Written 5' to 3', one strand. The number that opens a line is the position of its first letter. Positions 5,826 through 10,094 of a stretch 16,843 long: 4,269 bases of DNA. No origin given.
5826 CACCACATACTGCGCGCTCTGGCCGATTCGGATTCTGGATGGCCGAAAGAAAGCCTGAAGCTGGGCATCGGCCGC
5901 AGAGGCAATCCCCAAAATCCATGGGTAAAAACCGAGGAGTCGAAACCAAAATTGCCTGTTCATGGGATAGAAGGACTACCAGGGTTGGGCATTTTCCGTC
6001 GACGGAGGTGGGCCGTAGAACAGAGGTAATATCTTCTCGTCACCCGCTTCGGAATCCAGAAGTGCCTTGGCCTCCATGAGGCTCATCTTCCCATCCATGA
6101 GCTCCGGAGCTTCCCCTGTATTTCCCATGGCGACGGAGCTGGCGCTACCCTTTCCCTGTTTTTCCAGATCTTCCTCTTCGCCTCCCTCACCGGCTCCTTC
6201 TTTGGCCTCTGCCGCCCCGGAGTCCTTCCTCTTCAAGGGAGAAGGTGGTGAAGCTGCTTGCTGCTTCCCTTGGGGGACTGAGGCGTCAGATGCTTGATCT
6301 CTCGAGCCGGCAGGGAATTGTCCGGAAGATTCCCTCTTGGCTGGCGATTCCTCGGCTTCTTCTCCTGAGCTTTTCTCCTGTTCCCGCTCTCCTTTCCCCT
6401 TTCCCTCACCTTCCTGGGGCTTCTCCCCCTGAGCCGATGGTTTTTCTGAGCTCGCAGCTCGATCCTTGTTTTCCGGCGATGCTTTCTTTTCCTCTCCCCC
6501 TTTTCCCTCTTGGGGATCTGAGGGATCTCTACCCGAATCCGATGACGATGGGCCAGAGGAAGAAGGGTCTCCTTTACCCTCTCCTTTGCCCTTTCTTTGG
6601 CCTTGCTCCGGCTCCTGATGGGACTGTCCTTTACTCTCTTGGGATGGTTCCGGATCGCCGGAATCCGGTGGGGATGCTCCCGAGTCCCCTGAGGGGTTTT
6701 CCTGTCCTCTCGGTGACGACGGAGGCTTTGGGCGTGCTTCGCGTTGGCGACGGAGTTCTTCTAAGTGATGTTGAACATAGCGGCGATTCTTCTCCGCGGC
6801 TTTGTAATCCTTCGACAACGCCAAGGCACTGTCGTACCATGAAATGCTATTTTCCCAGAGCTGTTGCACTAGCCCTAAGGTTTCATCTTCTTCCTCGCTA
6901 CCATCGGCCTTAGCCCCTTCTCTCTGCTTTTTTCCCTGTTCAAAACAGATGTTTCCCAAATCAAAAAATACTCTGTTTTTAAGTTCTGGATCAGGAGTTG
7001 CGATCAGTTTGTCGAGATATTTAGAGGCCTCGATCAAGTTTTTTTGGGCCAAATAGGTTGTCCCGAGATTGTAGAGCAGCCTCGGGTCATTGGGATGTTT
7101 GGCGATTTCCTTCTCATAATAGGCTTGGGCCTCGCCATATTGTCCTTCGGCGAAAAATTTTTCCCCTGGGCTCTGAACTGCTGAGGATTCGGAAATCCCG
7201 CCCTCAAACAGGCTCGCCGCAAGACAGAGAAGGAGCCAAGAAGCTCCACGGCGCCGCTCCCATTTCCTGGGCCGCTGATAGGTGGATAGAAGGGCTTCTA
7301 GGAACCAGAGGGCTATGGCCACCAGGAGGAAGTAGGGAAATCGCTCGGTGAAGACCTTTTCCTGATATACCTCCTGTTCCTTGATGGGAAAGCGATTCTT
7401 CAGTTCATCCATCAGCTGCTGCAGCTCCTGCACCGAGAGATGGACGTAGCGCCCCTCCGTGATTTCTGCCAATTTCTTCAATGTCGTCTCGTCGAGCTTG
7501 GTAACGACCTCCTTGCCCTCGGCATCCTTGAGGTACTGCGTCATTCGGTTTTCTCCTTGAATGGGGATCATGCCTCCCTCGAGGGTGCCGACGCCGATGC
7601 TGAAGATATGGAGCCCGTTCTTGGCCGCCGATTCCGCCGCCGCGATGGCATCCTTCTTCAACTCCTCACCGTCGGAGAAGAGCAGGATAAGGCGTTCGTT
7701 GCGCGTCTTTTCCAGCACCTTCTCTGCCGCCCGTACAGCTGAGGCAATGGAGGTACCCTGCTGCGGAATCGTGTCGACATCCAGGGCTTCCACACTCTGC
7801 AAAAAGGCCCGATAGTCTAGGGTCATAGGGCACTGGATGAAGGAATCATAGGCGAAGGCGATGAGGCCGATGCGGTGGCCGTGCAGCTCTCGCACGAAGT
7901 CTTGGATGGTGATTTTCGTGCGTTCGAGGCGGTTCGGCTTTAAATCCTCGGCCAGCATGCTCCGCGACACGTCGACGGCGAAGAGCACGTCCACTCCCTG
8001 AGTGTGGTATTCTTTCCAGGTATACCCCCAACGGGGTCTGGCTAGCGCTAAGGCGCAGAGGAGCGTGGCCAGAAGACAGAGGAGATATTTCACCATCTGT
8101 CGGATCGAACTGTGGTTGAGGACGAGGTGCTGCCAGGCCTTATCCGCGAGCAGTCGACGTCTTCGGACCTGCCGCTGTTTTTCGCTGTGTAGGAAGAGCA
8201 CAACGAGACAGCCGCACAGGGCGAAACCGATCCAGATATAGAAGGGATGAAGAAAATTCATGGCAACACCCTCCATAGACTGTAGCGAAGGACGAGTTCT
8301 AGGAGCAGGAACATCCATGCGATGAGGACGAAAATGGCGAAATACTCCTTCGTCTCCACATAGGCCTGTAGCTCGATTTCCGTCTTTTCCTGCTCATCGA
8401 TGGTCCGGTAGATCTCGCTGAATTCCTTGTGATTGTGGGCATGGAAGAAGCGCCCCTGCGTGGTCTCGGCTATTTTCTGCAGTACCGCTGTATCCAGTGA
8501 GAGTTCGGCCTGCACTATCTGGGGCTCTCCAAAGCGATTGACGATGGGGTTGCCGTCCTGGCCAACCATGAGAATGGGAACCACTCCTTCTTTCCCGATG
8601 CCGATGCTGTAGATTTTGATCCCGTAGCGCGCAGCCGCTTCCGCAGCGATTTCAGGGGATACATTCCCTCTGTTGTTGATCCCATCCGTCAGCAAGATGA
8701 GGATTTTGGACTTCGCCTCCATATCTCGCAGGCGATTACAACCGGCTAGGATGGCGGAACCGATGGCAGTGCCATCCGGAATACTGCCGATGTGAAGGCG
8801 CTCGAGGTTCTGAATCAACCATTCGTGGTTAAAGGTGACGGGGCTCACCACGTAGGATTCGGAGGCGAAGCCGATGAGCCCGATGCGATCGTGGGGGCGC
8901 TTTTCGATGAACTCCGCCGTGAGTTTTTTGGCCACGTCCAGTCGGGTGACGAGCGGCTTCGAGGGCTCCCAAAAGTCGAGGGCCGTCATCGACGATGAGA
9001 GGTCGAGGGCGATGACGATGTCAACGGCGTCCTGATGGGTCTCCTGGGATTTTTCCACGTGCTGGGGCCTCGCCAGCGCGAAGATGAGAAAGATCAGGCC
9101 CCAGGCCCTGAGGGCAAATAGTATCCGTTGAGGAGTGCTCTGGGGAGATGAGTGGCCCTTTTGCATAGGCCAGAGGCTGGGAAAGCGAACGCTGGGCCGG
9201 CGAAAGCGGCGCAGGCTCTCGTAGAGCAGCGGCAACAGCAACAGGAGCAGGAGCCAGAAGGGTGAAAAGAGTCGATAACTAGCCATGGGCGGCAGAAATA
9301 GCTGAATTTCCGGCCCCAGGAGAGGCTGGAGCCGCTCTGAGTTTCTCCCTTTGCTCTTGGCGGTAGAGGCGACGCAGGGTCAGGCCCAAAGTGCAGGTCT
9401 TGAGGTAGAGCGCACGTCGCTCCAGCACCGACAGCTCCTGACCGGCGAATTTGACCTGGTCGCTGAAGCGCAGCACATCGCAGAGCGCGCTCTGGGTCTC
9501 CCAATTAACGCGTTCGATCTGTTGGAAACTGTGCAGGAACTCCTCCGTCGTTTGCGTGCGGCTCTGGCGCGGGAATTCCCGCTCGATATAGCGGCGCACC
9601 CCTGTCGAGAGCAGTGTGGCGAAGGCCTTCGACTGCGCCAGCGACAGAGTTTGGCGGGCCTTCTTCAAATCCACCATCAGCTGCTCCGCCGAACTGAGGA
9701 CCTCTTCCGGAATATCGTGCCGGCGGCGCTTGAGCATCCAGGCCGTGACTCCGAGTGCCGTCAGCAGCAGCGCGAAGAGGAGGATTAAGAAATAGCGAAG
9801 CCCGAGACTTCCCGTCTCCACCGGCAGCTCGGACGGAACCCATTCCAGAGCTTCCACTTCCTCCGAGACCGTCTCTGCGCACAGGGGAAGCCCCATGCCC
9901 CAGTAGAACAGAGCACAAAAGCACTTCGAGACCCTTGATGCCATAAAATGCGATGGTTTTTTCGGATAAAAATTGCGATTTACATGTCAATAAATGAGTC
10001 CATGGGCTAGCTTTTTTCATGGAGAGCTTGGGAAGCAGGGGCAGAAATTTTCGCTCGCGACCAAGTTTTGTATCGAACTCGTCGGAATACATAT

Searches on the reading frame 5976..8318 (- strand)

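Call 7: search_protein_families(library=ncbifam, proteins=[window:5976-8318:-])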
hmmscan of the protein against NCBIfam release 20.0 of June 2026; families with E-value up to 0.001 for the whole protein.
window:5976-8318:- (780 aa): 9 families
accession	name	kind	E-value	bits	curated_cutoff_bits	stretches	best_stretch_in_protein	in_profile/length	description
NF047506.1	VWA_BatB_Lepto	exception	6.4e-44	150.4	350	1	71-340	47-323/324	VWA domain-containing protein BatB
NF047508.1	VWA_BatA_Lepto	exception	1.5e-27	96.5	380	1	22-246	2-231/315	VWA domain-containing protein BatA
NF010238.0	PRK13685.1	subfamily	4e-21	75.4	432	1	20-309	12-297/335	hypothetical protein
NF047507.1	TPR_BatC_Lepto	exception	4.8e-08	32.7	175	1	385-466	31-114/214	TPR repeat-containing protein BatC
TIGR00540.1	TPR_hemY_coli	hypoth_equivalog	7.4e-05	21.7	142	1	401-465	315-376/385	heme biosynthesis-associated TPR protein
TIGR02917.1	PEP_TPR_lipo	equivalog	0.00025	19.1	312.2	1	389-440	204-255/899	XrtA/PEP-CTERM system TPR-repeat protein PrsT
TIGR02521.1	type_IV_pilW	equivalog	0.00029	20.5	154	1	388-465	75-152/234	type IV pilus biogenesis/stability protein PilW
NF040959.1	MamA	equivalog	0.00032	20.2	200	0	390-441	49-100/204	magnetosome protein MamA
NF033920.0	C39_PA2778_fam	equivalog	0.00051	19.5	150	0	351-465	132-241/255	PA2778 family cysteine peptidase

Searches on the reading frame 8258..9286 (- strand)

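Call 7: search_protein_families(library=ncbifam, proteins=[window:8258-9286:-])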
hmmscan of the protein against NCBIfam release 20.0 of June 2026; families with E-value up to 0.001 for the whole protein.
window:8258-9286:- (342 aa): 6 families
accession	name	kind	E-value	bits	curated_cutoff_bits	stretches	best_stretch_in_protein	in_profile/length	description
NF047508.1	VWA_BatA_Lepto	exception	5.1e-56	190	380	2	13-233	7-231/315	VWA domain-containing protein BatA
NF047506.1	VWA_BatB_Lepto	exception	2.5e-18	66.3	350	1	61-330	59-324/324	VWA domain-containing protein BatB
NF010238.0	PRK13685.1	subfamily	5.6e-18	65.1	432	1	8-303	16-301/335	hypothetical protein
TIGR03436.1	acidobact_VWFA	subfamily_domain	2.1e-09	37.3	81.25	1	116-299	83-281/324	VWA domain-containing protein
TIGR02442.1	Cob-chelat-sub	hypoth_equivalog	2.1e-05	23.2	779.45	1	75-213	460-592/641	putative cobaltochelatase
TIGR02226.1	two_anch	domain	3.9e-05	23.9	23.05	1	6-75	3-77/82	N-terminal double-transmembrane domain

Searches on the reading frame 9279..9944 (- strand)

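Call 7: search_protein_families(library=ncbifam, proteins=[window:9279-9944:-])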
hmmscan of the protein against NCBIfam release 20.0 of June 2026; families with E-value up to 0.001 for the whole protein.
window:9279-9944:- (221 aa): 1 family
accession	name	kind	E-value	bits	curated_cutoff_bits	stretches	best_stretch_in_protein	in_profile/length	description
NF058618.1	transduce_GlnX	subfamily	0.00055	19.2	250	1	49-140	7-97/413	GlnX family signal transduction membrane protein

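Call 68: search_protein_families(library=ncbifam, proteins=[window:9279-9944:-], max_evalue=0.001)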
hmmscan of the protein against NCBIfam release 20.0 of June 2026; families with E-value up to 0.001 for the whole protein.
window:9279-9944:- (221 aa): 1 family
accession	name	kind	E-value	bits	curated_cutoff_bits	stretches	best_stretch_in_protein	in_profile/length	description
NF058618.1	transduce_GlnX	subfamily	0.00055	19.2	250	1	49-140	7-97/413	GlnX family signal transduction membrane protein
